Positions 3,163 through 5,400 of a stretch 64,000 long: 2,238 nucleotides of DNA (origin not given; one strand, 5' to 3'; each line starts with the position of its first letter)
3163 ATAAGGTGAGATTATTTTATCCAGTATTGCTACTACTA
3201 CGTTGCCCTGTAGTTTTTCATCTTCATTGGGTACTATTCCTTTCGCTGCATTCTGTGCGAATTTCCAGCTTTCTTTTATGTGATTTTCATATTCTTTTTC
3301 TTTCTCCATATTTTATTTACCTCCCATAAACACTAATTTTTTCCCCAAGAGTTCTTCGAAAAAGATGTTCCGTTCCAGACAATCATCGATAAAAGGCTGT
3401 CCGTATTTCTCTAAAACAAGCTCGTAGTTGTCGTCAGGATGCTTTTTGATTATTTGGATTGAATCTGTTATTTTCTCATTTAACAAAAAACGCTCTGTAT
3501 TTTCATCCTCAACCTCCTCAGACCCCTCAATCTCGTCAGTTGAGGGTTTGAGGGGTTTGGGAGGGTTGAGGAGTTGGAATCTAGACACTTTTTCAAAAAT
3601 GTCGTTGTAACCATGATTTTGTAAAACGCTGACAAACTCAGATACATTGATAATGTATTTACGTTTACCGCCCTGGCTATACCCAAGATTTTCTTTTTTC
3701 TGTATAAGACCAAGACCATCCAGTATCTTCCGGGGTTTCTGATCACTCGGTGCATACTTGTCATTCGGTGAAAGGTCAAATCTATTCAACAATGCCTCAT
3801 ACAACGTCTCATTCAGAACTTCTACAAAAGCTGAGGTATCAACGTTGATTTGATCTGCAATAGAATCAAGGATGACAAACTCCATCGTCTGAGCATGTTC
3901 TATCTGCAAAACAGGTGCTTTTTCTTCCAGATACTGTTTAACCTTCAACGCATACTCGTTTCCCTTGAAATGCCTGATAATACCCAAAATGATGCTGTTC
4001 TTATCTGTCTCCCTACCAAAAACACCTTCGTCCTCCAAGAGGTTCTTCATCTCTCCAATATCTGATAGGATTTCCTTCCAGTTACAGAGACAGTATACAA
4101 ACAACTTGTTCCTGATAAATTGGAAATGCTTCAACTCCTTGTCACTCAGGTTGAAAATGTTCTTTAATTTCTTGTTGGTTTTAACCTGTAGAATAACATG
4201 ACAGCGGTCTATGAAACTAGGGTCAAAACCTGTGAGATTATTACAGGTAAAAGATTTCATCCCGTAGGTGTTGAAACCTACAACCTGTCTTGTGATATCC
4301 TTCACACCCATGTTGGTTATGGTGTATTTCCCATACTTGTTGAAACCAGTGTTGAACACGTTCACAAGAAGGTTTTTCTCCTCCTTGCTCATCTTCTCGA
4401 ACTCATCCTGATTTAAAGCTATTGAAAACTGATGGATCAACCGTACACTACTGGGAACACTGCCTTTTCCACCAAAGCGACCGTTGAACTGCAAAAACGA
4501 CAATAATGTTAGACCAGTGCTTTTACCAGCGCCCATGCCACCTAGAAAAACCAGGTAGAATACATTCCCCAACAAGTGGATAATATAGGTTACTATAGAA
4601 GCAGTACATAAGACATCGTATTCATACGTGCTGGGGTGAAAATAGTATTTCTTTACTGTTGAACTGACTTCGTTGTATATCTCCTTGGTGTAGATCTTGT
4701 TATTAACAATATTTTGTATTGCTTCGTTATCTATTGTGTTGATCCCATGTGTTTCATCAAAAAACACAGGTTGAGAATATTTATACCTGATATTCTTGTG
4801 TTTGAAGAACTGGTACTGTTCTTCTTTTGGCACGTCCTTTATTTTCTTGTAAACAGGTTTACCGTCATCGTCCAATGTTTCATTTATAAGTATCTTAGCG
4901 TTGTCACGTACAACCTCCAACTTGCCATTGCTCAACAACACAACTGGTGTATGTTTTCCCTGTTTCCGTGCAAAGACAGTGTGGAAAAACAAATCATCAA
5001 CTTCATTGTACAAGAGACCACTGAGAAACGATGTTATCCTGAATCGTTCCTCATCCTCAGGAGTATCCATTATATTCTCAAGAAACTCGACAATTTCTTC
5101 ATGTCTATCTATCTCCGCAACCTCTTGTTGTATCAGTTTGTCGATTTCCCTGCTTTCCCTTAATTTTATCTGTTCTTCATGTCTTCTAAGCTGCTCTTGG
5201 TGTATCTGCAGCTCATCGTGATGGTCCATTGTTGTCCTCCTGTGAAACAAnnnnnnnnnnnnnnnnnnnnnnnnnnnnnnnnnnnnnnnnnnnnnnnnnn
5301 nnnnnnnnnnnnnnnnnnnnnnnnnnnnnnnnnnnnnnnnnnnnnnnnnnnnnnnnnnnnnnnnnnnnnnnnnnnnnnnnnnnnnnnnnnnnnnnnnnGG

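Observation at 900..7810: Integrated mobile element of an unrecognised type (integrase + Rep-like NTPase + second NTPase + ORFans, no capsid genes, no tRNA target)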

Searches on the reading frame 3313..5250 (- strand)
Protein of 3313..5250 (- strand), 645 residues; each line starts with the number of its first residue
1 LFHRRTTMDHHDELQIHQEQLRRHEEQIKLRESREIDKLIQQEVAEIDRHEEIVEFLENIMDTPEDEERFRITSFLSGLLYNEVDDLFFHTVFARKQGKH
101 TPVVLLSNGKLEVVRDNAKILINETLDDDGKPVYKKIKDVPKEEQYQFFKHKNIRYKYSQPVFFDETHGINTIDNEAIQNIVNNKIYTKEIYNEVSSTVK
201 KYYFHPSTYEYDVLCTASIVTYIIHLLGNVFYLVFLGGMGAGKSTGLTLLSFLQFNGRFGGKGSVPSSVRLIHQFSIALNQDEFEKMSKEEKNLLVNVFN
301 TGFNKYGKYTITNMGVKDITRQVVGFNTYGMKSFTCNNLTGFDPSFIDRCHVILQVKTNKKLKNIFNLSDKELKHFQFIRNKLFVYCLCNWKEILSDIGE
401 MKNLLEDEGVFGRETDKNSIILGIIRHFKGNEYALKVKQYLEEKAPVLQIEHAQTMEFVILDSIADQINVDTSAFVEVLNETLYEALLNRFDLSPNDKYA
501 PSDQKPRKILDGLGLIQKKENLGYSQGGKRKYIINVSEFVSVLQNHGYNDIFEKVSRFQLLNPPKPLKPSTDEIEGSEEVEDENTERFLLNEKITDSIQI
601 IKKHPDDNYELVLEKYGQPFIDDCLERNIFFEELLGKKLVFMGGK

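Call 4: search_protein_families(library=pfam, proteins=[window:3313-5250:-], max_evalue=1)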
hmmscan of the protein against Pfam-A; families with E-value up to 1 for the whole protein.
window:3313-5250:- (645 aa): 0 families

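Call 5: search_protein_families(library=phrogs, proteins=[window:3313-5250:-], max_evalue=0.1)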
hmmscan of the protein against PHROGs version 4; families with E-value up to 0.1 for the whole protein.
window:3313-5250:- (645 aa): 1 family
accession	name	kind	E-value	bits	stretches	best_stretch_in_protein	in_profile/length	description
phrog_6669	-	unknown function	0.004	18.2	1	393-478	32-121/158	-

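Call 9: find_encoding_contigs(protein=window:3313-5250:-, flank=10000, max_places=10)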
Protein window:3313-5250:- (645 aa): no gene with exactly this product is on record in the collection.

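Call 10: search_solved_structures(query=window:3313-5250:-, max_evalue=1)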
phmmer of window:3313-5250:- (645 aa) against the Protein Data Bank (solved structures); distinct sequences matched with E-value up to 1: 0.

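Call 13: find_encoding_contigs(protein=window:3313-5229:-, flank=10000, max_places=10)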
Protein window:3313-5229:- (638 aa): no gene with exactly this product is on record in the collection.

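Call 14: find_homologous_proteins(query=window:3313-5250:-, max_evalue=0.001)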
Query window:3313-5250:- (645 aa): 33 proteins with E <= 0.001 among 8000 candidates.
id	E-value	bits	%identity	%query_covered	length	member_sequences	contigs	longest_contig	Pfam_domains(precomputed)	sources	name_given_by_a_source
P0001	0.0e+0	1315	91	99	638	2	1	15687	-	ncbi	-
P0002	0.0e+0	1280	89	98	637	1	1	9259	-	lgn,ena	-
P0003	0.0e+0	1247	86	99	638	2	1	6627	-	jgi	-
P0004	0.0e+0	1201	83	99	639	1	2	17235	-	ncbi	-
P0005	0.0e+0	1017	69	98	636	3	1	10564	-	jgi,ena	-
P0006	4.7e-215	734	57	87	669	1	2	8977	-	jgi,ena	-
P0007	3.2e-209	715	53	96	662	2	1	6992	-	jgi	-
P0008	2.1e-207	709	57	83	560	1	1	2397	-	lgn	-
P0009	2.6e-205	702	56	84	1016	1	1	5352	-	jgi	-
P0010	1.1e-193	664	55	82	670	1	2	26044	-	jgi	jgi:hypothetical protein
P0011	3.9e-193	662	56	80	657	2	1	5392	-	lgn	-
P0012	2.4e-189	649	52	84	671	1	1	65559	-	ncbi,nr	ncbi:MAG: hypothetical protein NT038_03555 [Euryarchaeota archaeon]|nr:hypothetical protein [Euryarc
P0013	3.8e-184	632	55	81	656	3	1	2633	-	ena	-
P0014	1.8e-178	613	55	78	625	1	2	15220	-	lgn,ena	-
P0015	1.9e-178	613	55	75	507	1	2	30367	-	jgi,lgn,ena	-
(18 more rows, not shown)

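Call 15: find_encoding_contigs(protein=P0001, flank=10000, max_places=4)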
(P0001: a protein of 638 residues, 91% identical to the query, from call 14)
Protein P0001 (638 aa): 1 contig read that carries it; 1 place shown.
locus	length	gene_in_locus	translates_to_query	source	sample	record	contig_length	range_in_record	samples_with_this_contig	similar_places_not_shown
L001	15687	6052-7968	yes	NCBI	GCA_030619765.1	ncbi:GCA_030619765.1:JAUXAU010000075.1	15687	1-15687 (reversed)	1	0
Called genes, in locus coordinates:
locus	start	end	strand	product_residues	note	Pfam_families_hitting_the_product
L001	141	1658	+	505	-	PF00989:PAS (weak), PF08448:PAS_4 (weak), PF13426:PAS_9, PF00989:PAS, PF13188:PAS_8 (weak), PF13426:PAS_9, PF00512:HisKA, PF02518:HATPase_c, +2 more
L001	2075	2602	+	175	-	PF13404:HTH_AsnC-type, PF13412:HTH_24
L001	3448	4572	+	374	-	PF00589:Phage_integrase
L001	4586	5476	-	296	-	-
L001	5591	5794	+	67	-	-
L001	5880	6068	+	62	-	-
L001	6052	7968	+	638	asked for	-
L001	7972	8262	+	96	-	-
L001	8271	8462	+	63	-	-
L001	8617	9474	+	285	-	-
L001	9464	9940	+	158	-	-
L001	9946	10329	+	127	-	-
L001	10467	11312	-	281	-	PF17957:Big_7 (faint)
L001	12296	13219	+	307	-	PF01040:UbiA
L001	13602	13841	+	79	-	-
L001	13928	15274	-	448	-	PF00201:UDPGT, PF04101:Glyco_tran_28_C, PF06722:EryCIII-like_C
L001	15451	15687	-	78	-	?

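Call 16: find_encoding_contigs(protein=P0004, flank=10000, max_places=4)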
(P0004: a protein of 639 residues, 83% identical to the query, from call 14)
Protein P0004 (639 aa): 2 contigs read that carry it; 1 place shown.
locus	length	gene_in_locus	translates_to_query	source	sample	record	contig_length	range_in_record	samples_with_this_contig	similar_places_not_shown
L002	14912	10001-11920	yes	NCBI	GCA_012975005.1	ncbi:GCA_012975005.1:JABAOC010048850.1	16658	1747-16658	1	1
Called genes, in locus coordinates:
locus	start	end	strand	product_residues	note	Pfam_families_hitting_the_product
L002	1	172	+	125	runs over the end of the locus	-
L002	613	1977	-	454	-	PF18911:PKD_4 (weak), PF12840:HTH_20 (weak), PF24266:HTH_HVO_0163_N, PF01047:MarR (faint), PF12802:MarR_2 (weak), PF13412:HTH_24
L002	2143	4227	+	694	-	PF01839:FG-GAP (faint), PF13517:FG-GAP_3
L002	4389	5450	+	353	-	PF00005:ABC_tran, PF13304:AAA_21 (faint), PF13732:DrrA1-3_C (weak)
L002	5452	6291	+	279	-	PF01061:ABC2_membrane, PF12679:ABC2_membrane_2, PF12730:ABC2_membrane_4 (weak), PF12698:ABC2_membrane_3, PF13346:ABC2_membrane_5 (weak)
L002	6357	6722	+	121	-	PF17135:Ribosomal_L18, PF00828:Ribosomal_L27A (weak)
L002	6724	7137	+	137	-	PF00572:Ribosomal_L13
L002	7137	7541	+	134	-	PF00380:Ribosomal_S9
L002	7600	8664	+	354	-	PF00589:Phage_integrase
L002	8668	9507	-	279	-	-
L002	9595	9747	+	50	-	-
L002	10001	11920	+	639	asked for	-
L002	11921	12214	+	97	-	-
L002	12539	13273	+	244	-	-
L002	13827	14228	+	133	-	-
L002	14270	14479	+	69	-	-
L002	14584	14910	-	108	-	?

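Call 17: find_encoding_contigs(protein=P0003, flank=10000, max_places=4)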
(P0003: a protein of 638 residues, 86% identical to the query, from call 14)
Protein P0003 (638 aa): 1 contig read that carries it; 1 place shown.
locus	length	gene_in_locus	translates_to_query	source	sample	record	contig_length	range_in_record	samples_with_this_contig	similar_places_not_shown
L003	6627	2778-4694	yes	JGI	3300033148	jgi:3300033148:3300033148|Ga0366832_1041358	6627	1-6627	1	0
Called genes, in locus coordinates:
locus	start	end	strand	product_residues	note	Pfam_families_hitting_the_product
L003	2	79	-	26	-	?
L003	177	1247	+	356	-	PF00589:Phage_integrase, PF16808:PKcGMP_CC (weak)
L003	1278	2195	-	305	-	-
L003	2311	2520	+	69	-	-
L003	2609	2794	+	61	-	-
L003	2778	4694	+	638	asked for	-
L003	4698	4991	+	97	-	-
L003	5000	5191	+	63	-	-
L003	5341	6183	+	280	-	-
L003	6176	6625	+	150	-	?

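Call 27: find_related_loci(query=A1, collection=genome_contigs, flank=10000)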
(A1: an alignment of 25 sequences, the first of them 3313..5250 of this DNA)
Query A1 (645 aa) in genome_contigs; peptide patterns used: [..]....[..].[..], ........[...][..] (x = any residue, [..] = any of these).
104 stretches matched a pattern; 3 encode a relative of the query (tblastn E <= 1e-3); 3 distinct loci.
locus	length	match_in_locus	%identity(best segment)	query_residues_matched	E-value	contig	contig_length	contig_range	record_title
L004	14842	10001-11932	82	1-644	0e+0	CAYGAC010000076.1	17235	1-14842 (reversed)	MAG TPA_asm: uncultured Thermoplasmatales archaeon isolate ERP108616_co1_401 genome assembly, contig: k119_1410512, whol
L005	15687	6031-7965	91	1-645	0e+0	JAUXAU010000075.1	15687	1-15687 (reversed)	MAG: Thermoplasmatota archaeon isolate CSMAG_2770 CSMAG_2770_k141_979795_length_15687_cov_18.9421, whole genome shotgun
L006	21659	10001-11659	52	17-556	0e+0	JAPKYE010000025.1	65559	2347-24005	MAG: Methanobacteriota archaeon isolate LacPavin_0920_SED4_MAG_39_12 LacPavin_0920_SED4_scaffold_698057, whole genome sh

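Call 28: find_related_loci(query=A1, collection=viral_contigs, flank=10000)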
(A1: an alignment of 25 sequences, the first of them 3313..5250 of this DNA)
Query A1 (645 aa) in viral_contigs; peptide patterns used: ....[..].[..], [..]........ (x = any residue, [..] = any of these).
193 stretches matched a pattern, but none encodes a relative of the query by tblastn (E <= 1e-3).

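Call 29: find_related_loci(query=A1, collection=metagenome_contigs, flank=10000)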
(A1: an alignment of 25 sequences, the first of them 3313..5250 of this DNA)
Query A1 (645 aa) in metagenome_contigs; peptide patterns used: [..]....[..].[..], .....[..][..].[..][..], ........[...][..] (x = any residue, [..] = any of these).
281 stretches matched a pattern; 33 encode a relative of the query (tblastn E <= 1e-3); 33 distinct loci.
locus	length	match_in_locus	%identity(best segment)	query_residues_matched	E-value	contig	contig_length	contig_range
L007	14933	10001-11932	82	1-644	0e+0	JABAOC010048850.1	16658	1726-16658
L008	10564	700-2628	69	3-645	0e+0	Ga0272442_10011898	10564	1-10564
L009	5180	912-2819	69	6-645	0e+0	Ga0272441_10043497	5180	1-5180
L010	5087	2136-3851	57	19-582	0e+0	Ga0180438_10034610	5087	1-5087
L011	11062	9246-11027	53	25-607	0e+0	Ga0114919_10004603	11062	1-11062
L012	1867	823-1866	84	1-348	0e+0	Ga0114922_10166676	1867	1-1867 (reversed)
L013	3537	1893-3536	55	45-581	0e+0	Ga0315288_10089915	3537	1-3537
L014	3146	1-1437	59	87-556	0e+0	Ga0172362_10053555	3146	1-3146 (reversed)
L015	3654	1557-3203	52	25-571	0e+0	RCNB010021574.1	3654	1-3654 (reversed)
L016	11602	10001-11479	55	32-515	0e+0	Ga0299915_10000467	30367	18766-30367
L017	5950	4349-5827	55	32-515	0e+0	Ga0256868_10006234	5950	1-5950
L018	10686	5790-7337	49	50-572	4e-159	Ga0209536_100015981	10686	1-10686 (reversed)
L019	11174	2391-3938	37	20-548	5e-103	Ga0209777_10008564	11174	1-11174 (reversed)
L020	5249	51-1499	38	57-566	2e-99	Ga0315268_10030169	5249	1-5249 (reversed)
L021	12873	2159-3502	38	85-558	6e-92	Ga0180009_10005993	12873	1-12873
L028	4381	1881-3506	32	1-556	2e-74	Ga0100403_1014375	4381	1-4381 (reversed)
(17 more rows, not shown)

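Call 38: search_solved_structures(query=A1, max_evalue=10)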
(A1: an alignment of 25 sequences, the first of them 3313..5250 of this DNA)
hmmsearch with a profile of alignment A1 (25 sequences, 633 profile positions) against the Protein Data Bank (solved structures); distinct sequences matched with E-value up to 10: 3.
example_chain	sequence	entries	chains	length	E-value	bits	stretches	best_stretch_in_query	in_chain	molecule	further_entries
6cm9_C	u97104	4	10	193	0.066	14.7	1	188-240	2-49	ADP-ribosylation factor 1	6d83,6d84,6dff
9wa8_A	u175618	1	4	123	0.07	14.7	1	137-205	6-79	Anti-CRISPR protein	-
2kjq_A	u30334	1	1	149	2.4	9.6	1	218-288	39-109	DnaA-related protein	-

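Call 42: search_protein_families(library=pfam, alignment_id=A1, max_evalue=0.01)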
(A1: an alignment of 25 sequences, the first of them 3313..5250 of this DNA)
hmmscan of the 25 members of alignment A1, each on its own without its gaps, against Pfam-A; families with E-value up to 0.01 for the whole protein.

A. member 1, window:3313-5250:- (645 aa): 0 families

B. families by the number of members that match (of 25 scanned): 7 families
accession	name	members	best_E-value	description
PF09250.16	Prim-Pol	2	3.5e-14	Bifunctional DNA primase/polymerase, N-terminal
PF00226.36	DnaJ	1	2.2e-24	DnaJ domain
PF01807.25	Zn_ribbon_DnaG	1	1.4e-11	CHC2 zinc finger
PF12651.13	RHH_3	1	5.2e-05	Ribbon-helix-helix domain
PF01402.27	RHH_1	1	0.0026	Ribbon-helix-helix protein, copG family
PF24389.1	ORC-CDC6-like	1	0.0055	ORC-CDC6-like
PF13304.12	AAA_21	1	0.0072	AAA domain, putative AbiEii toxin, Type IV TA system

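Call 48: search_dna_similar(query=window:3313-5250:-, collection=phages, mode=protein, max_evalue=0.01, max_rows=20)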
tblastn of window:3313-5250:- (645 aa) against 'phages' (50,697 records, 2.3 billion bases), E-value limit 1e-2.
No match.

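Call 68: predict_structure(alignment_id=A1)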
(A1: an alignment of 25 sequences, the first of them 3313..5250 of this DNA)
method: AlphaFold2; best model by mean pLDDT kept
length: 645 residues; sequences in the alignment: 25
mean_pLDDT: 71.4   pTM: 0.57
mean pLDDT of the five models: 71.4, 70.5, 69.6, 68.2, 60.3
residues with pLDDT >= 90: 116; 70-90: 283; 50-70: 114; < 50: 132
segments of 3 or more residues with pLDDT < 50: 1-7, 260-287, 300-316, 318-320, 322-329, 448-454, 568-606, 632-645
pLDDT, mean of each block of 10 residues (from residue 1): 41 72 81 80 71 55 63 80 82 83 90 90 87 87 86 82 67 88 91 95 89 93 79 75 79 74 39 34 46 51 39 47 47 66 68 77 83 93 96 96 90 85 97 93 62 64 85 83 87 74 83 77 82 87 76 72 48 32 27 30 47 68 63 36 32
secondary structure, 60 per line:
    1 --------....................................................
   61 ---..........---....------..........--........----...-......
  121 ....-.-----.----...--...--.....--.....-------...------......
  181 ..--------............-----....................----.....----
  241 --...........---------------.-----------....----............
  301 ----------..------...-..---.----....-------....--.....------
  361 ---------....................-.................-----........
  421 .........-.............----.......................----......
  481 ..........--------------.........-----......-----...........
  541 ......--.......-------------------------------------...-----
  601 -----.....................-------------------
elements in order: H9-60 H64-69 E70-73 E77-80 E87-96 E99-106 E111-113 H117-124 E147-151 E154-158 H175-182 H191-202 H208-227 E232-236 H243-253 H281-284 H289-300 E333-336 H344-347 E350-354 H370-389 H391-407 H413-429 H431-443 H448-470 E475-479 H480-490 H505-513 E522-524 E530-535 H536-546 H549-555 H606-626
